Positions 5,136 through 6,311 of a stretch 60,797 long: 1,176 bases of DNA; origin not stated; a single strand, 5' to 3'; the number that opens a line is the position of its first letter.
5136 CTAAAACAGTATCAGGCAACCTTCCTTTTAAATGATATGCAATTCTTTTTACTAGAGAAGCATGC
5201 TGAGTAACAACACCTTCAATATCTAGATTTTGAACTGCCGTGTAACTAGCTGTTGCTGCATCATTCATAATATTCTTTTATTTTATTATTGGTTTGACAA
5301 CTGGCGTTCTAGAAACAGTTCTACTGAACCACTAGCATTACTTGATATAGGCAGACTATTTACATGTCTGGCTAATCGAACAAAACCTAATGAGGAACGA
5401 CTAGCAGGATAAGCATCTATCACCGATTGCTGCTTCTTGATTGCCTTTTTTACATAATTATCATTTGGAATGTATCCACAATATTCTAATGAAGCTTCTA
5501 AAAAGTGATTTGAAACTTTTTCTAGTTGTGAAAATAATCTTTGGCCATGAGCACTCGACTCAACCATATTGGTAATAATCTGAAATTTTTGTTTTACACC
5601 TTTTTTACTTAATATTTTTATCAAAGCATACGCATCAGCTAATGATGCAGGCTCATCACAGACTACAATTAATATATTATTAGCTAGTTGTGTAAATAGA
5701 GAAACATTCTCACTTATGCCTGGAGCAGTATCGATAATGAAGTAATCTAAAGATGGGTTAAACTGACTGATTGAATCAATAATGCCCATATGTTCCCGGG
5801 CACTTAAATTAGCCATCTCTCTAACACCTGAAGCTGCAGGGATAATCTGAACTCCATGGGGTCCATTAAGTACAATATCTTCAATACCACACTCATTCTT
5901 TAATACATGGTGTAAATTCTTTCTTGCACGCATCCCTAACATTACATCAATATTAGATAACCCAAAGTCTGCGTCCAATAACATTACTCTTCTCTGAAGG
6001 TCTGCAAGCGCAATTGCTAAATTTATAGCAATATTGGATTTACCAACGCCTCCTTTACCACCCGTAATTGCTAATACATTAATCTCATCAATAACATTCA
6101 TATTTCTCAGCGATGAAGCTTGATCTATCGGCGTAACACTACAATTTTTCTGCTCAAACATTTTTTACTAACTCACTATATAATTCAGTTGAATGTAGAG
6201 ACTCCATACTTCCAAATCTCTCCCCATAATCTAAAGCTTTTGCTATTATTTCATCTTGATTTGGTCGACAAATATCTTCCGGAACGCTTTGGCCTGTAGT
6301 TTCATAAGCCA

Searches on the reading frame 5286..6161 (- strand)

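Call 25: search_protein_families(library=ncbifam, proteins=[window:5286-6161:-], max_evalue=1e-10)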
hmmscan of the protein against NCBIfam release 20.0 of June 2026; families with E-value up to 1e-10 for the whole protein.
window:5286-6161:- (291 aa): 11 families
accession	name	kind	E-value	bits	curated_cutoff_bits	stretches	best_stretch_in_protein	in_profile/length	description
TIGR01969.1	minD_arch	subfamily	1.7e-36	125.7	201.75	1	29-270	2-233/251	cell division ATPase MinD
TIGR01968.1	minD_bact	equivalog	1.3e-30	106.7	212.9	1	28-268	2-237/261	septum site-determining protein MinD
TIGR03371.1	cellulose_yhjQ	equivalog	5.7e-17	62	157.85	1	28-267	2-241/246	cellulose biosynthesis protein BcsQ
TIGR03018.1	pepcterm_TyrKin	hypoth_equivalog_domain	1e-16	60.9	230.65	1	21-187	29-199/207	XrtA-associated tyrosine autokinase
NF041546.1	ParA_partition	equivalog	4.9e-16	58.9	180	0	29-69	1-41/203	ParA family partition ATPase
NF041136.1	MrpORP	equivalog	5e-15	55.7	450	0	28-82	6-60/365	iron-sulfur cluster carrier protein MrpORP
TIGR01287.1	nifH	equivalog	4e-14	52.6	394.35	1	35-268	7-245/275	nitrogenase iron protein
NF033200.1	F430_CfbC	exception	1.3e-13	50.9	402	1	35-268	7-239/260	Ni-sirohydrochlorin a,c-diamide reductive cyclase ATP-dependent reductase subunit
NF008669.0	PRK11670.1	equivalog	1.3e-13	50.6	348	1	27-199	107-278/369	iron-sulfur cluster carrier protein ApbC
NF008079.0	PRK10818.1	equivalog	1.2e-12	47.8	508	1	29-190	4-166/270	septum site-determining protein MinD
TIGR03029.1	EpsG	equivalog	5.8e-11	42.1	313.8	0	26-190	102-266/274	chain length determinant protein tyrosine kinase EpsG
